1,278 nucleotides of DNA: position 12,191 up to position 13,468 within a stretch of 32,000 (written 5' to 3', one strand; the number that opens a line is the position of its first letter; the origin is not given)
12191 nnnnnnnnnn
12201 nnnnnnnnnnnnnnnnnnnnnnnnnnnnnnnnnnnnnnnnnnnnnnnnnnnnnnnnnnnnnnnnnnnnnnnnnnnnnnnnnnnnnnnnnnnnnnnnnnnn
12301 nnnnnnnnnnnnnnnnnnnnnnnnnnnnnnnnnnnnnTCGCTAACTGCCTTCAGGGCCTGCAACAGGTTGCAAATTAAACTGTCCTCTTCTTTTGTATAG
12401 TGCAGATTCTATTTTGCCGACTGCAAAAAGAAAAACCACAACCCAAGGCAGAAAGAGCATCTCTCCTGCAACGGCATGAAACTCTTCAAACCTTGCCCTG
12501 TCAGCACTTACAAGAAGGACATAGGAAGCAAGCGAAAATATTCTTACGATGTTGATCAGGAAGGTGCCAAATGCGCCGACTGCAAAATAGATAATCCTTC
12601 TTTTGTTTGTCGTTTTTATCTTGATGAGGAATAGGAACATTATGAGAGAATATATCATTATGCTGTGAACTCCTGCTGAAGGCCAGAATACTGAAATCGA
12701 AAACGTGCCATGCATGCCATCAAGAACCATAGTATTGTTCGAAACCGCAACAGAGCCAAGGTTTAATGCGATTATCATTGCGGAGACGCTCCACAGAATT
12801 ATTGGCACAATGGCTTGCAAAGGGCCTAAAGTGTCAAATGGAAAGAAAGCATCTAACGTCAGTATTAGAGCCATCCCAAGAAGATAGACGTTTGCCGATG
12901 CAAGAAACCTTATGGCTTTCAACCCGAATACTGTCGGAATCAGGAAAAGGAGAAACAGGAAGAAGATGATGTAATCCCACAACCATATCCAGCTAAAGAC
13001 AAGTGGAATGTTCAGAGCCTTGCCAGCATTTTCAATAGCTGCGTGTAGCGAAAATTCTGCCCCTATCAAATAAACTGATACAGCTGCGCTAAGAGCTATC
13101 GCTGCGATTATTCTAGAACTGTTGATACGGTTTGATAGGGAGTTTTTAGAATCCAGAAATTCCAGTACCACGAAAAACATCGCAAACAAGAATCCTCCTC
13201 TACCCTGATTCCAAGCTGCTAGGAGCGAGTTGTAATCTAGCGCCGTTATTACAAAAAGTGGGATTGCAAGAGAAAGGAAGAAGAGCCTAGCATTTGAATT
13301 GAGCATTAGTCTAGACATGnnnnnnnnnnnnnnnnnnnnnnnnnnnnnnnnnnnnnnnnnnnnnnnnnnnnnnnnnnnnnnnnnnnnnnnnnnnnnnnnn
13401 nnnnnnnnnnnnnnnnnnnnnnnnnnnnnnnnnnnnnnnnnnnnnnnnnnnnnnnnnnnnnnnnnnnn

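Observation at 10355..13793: Archaeosortase-family gene embedded in a synthase-type exopolysaccharide operon (Nudix, sortase, CslA-like GT2, bitopic membrane protein)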

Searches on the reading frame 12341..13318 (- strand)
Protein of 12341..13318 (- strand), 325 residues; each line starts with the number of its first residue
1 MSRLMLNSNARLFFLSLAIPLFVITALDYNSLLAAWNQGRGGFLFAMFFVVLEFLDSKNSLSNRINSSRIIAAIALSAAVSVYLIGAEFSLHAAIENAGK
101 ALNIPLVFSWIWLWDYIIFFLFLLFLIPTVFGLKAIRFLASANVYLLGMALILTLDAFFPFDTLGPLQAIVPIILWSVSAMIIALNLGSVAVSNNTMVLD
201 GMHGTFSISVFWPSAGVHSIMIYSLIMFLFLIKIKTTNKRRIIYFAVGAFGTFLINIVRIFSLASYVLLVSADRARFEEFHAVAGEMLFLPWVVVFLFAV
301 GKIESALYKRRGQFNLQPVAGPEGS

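Call 3: search_protein_families(library=ncbifam, proteins=[window:12341-13318:-], max_evalue=0.01)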
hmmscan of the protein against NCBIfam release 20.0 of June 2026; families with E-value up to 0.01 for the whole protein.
window:12341-13318:- (325 aa): 2 families
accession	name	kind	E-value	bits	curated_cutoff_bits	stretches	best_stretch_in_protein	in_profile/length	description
TIGR04297.1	thauma_sortase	exception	1.8e-77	260.8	250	1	28-311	18-297/307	thaumarchaeosortase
TIGR04178.1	exo_archaeo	signature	3.7e-11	43.2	23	1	209-303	2-94/97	exosortase/archaeosortase family protein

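Call 4: search_protein_families(library=pfam, proteins=[window:12341-13318:-], max_evalue=0.01)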
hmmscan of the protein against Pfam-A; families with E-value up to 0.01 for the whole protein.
window:12341-13318:- (325 aa): 1 family
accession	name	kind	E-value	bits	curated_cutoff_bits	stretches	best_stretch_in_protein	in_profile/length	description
PF09721.15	Exosortase_EpsH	-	0.00081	19.3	25.7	1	29-300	12-250/254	Transmembrane exosortase (Exosortase_EpsH)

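Call 11: find_homologous_proteins(query=window:12341-13318:-, max_evalue=0.00001)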
Query window:12341-13318:- (325 aa): 3029 proteins with E <= 0.00001 among 8000 candidates; the best 120 are listed.
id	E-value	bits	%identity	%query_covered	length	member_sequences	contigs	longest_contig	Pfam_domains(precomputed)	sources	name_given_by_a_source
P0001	4.0e-199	679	100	100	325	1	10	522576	-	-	-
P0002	6.0e-165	566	86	96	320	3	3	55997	-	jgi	jgi:thaumarchaeosortase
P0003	3.6e-160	551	83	95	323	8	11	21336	-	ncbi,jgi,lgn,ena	ncbi:MAG TPA: thaumarchaeosortase [Nitrososphaerales archaeon]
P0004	1.2e-155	536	81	95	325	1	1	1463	-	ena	-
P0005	2.0e-155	535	82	95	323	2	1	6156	PF09721.16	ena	-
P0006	1.8e-152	525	79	98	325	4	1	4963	PF09721.16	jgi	-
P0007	3.1e-127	442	66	93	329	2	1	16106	PF09721.16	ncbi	-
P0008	2.4e-124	433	64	95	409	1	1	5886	-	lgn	-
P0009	2.6e-119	416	63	93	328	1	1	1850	PF09721.16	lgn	-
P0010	4.8e-119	416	63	93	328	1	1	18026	PF09721.16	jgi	jgi:thaumarchaeosortase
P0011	2.3e-84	302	47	92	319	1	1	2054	PF09721.16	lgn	-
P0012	9.3e-83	296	50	94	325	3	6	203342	-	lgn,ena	-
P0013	1.4e-78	283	48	87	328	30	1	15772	-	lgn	-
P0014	8.6e-78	280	48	87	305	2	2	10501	PF09721.16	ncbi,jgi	-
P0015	1.2e-77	280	45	94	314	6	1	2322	-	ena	-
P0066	9.7e-75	270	46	87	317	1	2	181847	-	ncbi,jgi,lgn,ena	-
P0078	1.2e-74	270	44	94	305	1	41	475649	PF09721.16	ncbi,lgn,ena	-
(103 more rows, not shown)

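Call 13: find_related_loci(query=A1, collection=genome_contigs, flank=8000)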
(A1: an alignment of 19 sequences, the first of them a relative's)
Query A1 (325 aa) in genome_contigs; peptide patterns used: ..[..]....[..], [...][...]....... (x = any residue, [..] = any of these).
600 stretches matched a pattern (row limit reached: there are more); 508 encode a relative of the query (tblastn E <= 1e-3); the best 80 are kept; 80 distinct loci.
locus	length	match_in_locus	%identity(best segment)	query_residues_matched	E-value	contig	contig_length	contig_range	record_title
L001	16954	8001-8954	79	2-319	2e-161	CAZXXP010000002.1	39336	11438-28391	MAG TPA_asm: uncultured Nitrosopumilales archaeon isolate SRP119689_co1_185 genome assembly, contig: NODE_1209_length_39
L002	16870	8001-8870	48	20-311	4e-84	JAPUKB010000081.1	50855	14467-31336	MAG: Thaumarchaeota archaeon isolate KW1-S15_144 KW1-S15_144_cg81, whole genome shotgun sequence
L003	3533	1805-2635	47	30-310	8e-83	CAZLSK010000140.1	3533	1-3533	MAG TPA_asm: uncultured Candidatus Nitrosotenuis sp. isolate binchicken_co107_453 genome assembly, contig: NODE_54559_le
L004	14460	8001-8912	45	4-311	3e-82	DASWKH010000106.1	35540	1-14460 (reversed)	MAG TPA_asm: Candidatus Nitrosotenuis sp. isolate SMAG_U2917 k141_3239682, whole genome shotgun sequence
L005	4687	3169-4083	44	2-310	5e-82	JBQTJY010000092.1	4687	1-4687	MAG: Nitrososphaerota archaeon isolate SAW80 c_000000000768, whole genome shotgun sequence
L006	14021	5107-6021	44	2-310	5e-82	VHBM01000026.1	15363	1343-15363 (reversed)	MAG: Thaumarchaeota archaeon isolate K_Offshore_80m_m1_039 K_Offshore_80m_m1_039_Ga0194132_10008000, whole genome shotgu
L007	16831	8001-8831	47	30-310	2e-81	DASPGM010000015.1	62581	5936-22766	MAG TPA_asm: Nitrosopumilaceae archaeon isolate SMAG_U16451 k141_877970, whole genome shotgun sequence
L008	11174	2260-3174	44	2-310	2e-81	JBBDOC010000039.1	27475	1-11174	MAG: Nitrosopumilaceae archaeon isolate LejiaB_36_11 Lejia_B_2091_length_27475_cov_5, whole genome shotgun sequence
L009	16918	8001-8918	42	2-311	2e-81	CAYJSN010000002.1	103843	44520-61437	MAG TPA_asm: uncultured Nitrosopumilales archaeon isolate ERP125453_co1_176 genome assembly, contig: NODE_95_length_1038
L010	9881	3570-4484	44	2-310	3e-81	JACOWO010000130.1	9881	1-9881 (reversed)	MAG: Nitrosopumilales archaeon isolate NC_groundwater_128_Ag_B-0.1um_36_13 S3_GD2017_2_B1_scaffold_3546, whole genome sh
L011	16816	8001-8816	47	35-310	3e-81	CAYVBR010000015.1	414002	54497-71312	MAG TPA_asm: uncultured Candidatus Nitrosotenuis sp. isolate binchicken_co200_70 genome assembly, contig: k141_711678, w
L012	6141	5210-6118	45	5-311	2e-81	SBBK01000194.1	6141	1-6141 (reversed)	MAG: archaeon isolate Bin_33_1 Hy_contig10015, whole genome shotgun sequence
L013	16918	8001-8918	44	1-310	5e-81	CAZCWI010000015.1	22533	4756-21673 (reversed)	MAG TPA_asm: uncultured Candidatus Nitrosotenuis sp. isolate binchicken_co125_1171 genome assembly, contig: NODE_4592_le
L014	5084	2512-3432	45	1-311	1e-80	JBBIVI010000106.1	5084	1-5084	MAG: Candidatus Nitrosotenuis sp. isolate SLF170214_bin_73 NODE_14897_length_5084_cov_3.584013, whole genome shotgun seq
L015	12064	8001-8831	47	30-310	2e-80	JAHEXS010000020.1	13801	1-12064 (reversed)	MAG: Candidatus Nitrosotenuis sp. isolate nzgw11 NODE_4098_length_13802_cov_3.878225, whole genome shotgun sequence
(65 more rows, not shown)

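Call 16: find_encoding_contigs(protein=P0007, flank=8000, max_places=3)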
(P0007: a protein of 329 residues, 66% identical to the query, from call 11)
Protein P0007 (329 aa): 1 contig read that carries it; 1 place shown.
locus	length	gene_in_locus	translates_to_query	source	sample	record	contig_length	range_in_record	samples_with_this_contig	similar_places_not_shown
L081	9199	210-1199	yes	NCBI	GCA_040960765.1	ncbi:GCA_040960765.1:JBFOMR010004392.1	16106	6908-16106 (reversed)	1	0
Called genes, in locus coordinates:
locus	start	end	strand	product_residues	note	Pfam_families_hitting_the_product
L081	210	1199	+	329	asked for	PF09721:Exosortase_EpsH (weak)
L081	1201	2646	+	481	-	PF13506:Glyco_transf_21, PF00535:Glycos_transf_2, PF13641:Glyco_tranf_2_3, PF13632:Glyco_trans_2_3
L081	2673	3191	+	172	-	-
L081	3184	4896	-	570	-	-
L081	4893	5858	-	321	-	-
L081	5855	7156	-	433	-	PF01882:DUF58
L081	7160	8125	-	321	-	PF00493:MCM (faint), PF20030:bpMoxR, PF00004:AAA, PF07726:AAA_3, PF07728:AAA_5, PF17863:AAA_lid_2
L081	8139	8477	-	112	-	-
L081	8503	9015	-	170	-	-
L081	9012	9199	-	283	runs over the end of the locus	-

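Call 17: find_encoding_contigs(protein=P0012, flank=8000, max_places=3)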
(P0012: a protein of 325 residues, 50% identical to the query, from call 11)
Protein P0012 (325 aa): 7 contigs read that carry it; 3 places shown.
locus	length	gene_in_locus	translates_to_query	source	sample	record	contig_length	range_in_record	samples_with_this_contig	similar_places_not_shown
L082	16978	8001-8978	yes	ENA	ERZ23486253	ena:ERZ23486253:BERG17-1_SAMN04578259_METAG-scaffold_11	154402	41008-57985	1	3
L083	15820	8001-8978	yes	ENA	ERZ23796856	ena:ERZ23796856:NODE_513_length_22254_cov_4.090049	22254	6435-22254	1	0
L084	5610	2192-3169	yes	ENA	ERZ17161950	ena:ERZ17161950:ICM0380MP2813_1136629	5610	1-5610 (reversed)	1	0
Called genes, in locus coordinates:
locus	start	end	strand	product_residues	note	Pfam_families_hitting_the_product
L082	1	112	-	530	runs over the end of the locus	PF02511:Thy1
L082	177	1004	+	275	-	PF02621:VitK2_biosynth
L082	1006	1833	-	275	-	PF02621:VitK2_biosynth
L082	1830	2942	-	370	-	PF04055:Radical_SAM, PF19288:CofH_C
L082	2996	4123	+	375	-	PF04055:Radical_SAM, PF19288:CofH_C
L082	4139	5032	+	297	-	PF01040:UbiA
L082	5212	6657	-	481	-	PF20695:UbiD_N, PF01977:UbiD, PF20696:UbiD_C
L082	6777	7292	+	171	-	-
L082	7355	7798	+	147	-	PF00293:NUDIX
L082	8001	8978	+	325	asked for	-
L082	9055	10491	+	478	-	PF13506:Glyco_transf_21, PF00535:Glycos_transf_2, PF13641:Glyco_tranf_2_3, PF13632:Glyco_trans_2_3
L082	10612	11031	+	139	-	-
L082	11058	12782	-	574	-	-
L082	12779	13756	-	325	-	-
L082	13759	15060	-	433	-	PF01882:DUF58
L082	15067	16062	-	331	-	PF00493:MCM (faint), PF20030:bpMoxR, PF00004:AAA (weak), PF07726:AAA_3, PF07728:AAA_5, PF17863:AAA_lid_2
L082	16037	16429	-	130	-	-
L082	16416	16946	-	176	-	-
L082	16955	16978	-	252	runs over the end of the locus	-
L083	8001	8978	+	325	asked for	-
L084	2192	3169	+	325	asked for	-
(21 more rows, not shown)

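Call 18: find_encoding_contigs(protein=P0014, flank=8000, max_places=3)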
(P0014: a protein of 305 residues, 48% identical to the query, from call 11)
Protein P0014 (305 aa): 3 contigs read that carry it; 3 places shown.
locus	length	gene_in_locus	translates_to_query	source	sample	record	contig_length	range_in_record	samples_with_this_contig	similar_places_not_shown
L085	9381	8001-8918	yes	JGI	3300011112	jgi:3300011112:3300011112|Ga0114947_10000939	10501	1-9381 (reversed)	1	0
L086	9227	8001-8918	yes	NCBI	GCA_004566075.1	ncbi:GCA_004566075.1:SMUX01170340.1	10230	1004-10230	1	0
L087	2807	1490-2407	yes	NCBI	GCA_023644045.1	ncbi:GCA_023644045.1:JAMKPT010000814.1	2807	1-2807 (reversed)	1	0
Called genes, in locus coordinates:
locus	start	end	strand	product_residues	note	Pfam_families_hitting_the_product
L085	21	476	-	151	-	-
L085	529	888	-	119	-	PF04930:FUN14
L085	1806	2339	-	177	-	-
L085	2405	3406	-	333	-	PF00670:AdoHcyase_NAD (faint), PF02826:2-Hacid_dh_C (weak), PF03446:NAD_binding_2 (weak), PF07991:KARI_N, PF01450:KARI_C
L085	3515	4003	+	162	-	-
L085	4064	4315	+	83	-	-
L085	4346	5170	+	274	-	PF00902:TatC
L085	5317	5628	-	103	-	PF02416:TatA_B_E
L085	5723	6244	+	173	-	PF01956:EMC3_TMCO1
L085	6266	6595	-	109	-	PF26119:DUF8036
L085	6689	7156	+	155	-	-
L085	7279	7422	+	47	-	-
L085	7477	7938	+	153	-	PF00293:NUDIX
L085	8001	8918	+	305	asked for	PF09721:Exosortase_EpsH (weak)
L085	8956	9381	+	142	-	?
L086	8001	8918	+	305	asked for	PF09721:Exosortase_EpsH (weak)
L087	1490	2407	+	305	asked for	PF09721:Exosortase_EpsH (weak)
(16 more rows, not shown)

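Call 26: search_solved_structures(query=A1, max_evalue=1)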
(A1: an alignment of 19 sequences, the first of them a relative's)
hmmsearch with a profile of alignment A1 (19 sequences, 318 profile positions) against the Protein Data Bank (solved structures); distinct sequences matched with E-value up to 1: 0.

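Call 34: find_encoding_contigs(protein=P0078, flank=8000, max_places=1)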
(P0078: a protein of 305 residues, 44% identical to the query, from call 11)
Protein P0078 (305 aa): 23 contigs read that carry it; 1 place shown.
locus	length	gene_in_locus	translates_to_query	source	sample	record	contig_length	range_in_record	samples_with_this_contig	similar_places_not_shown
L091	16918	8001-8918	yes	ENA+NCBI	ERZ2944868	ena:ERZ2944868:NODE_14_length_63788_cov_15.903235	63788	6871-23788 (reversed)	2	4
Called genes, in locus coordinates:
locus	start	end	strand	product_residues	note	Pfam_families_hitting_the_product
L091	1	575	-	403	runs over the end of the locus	PF00890:FAD_binding_2, PF01134:GIDA (weak), PF01266:DAO, PF01494:FAD_binding_3, PF03486:HI0933_like, PF05834:Lycopene_cycl (weak), PF12831:FAD_oxidored, PF22578:GGR_cat, +3 more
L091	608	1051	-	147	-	PF07719:TPR_2 (faint), PF12895:ANAPC3 (faint), PF13176:TPR_7 (faint), PF13181:TPR_8 (faint), PF13371:TPR_9 (faint), PF13414:TPR_11 (faint), PF13424:TPR_12 (faint), PF00515:TPR_1, +4 more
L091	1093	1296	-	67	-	-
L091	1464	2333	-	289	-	PF02826:2-Hacid_dh_C (weak), PF03446:NAD_binding_2, PF03807:F420_oxidored (weak), PF14833:NAD_binding_11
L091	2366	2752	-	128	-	-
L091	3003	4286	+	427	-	PF07690:MFS_1, PF12832:MFS_1_like, PF07690:MFS_1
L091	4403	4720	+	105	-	-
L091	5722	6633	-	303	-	PF01497:Peripla_BP_2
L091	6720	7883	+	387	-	PF04894:Nre_N, PF04895:Nre_C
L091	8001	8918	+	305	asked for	PF09721:Exosortase_EpsH (faint)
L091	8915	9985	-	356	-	PF00817:IMS, PF11798:IMS_HHH, PF21704:POLH-Rev1_HhH (faint), PF21999:IMS_HHH_1, PF11799:IMS_C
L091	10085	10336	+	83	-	-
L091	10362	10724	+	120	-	PF01918:Alba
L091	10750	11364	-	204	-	PF01810:LysE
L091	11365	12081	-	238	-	PF09754:PAC2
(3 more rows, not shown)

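Call 35: find_encoding_contigs(protein=P0066, flank=8000, max_places=1)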
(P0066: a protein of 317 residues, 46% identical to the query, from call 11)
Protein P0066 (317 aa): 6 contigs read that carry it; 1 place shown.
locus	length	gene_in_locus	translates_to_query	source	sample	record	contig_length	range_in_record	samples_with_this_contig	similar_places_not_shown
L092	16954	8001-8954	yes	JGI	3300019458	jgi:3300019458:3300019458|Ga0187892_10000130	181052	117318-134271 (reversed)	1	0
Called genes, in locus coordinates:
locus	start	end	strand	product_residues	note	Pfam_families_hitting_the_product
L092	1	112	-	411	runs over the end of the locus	PF00890:FAD_binding_2, PF01134:GIDA (weak), PF01266:DAO, PF01494:FAD_binding_3, PF03486:HI0933_like, PF07992:Pyr_redox_2, PF12831:FAD_oxidored, PF22578:GGR_cat, +4 more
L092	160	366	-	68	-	-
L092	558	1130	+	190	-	PF01949:Endo_dU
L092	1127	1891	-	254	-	PF00106:adh_short, PF01370:Epimerase (weak), PF08659:KR, PF23441:SDR, PF13561:adh_short_C2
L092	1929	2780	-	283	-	PF03446:NAD_binding_2, PF14833:NAD_binding_11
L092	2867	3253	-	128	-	-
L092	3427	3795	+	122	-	-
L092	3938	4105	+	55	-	-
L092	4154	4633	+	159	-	-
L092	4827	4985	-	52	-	-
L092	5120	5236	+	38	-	-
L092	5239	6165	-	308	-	PF01497:Peripla_BP_2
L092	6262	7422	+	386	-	PF04894:Nre_N, PF04895:Nre_C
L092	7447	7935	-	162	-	-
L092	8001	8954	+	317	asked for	-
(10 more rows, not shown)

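Call 40: find_related_loci(query=window:12341-13318:-, collection=metagenome_contigs, flank=7000)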
Query window:12341-13318:- (325 aa) in metagenome_contigs; peptide patterns used: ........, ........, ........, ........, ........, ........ (x = any residue, [..] = any of these).
312 stretches matched a pattern; 5 encode a relative of the query (tblastn E <= 1e-3); 5 distinct loci.
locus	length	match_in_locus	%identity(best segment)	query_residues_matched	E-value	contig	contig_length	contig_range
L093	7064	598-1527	83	2-311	6e-171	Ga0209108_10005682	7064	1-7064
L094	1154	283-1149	87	3-291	5e-176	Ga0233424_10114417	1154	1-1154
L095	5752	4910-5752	85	2-282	2e-156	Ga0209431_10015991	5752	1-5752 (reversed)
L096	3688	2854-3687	81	2-279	1e-149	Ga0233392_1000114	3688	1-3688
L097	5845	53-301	71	232-311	2e-32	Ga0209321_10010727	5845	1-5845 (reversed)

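Call 53: search_protein_representatives(alignment_id=A1)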
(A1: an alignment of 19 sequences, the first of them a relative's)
Query: 19 sequences, 318 profile positions. Proteins with E-value up to 0.001 (for the whole library): 334; up to 1e-10: 243; up to 1e-30: 75. The best 150 are listed.
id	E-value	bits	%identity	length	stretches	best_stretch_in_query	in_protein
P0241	5.6e-148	508.6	-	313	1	6-316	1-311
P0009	6.1e-134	462.5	-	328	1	5-312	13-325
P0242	9.0e-116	402.8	-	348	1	6-309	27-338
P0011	5.2e-103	360.8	-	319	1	14-307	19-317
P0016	9.6e-103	359.9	-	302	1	28-305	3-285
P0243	1.3e-101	356.2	-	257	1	109-312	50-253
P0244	6.0e-81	288.3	-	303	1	14-304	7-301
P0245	1.7e-80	286.9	-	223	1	6-211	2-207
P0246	1.9e-79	283.4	-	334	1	9-303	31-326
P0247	2.9e-73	263.1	-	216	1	110-310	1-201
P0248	4.3e-72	259.2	-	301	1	12-299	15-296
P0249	6.3e-71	255.4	-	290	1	27-303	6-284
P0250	8.6e-71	255.0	-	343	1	12-308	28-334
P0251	6.3e-69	248.8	-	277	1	46-307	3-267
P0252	6.8e-67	242.2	-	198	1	133-306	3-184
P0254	2.8e-62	227.0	-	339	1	11-308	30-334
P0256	1.1e-59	218.5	-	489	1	18-306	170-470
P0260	8.0e-56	205.8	-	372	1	10-305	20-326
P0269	4.5e-53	196.8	-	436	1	14-310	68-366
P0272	6.5e-52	192.9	-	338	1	10-308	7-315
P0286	1.9e-42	161.8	-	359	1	13-306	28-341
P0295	3.2e-38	147.9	-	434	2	64-298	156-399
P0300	6.6e-36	140.3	-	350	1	13-307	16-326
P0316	7.3e-30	120.5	-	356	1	14-299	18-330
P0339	3.8e-26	108.3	-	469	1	15-312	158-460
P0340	6.6e-26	107.5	-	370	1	10-300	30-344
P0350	5.0e-24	101.3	-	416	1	13-299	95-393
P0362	1.4e-22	96.5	-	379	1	14-299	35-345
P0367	1.3e-21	93.4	-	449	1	16-298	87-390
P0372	2.6e-21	92.4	-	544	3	31-244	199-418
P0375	4.4e-21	91.6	-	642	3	78-236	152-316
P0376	5.9e-21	91.2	-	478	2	89-308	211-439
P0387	4.0e-20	88.5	-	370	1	11-301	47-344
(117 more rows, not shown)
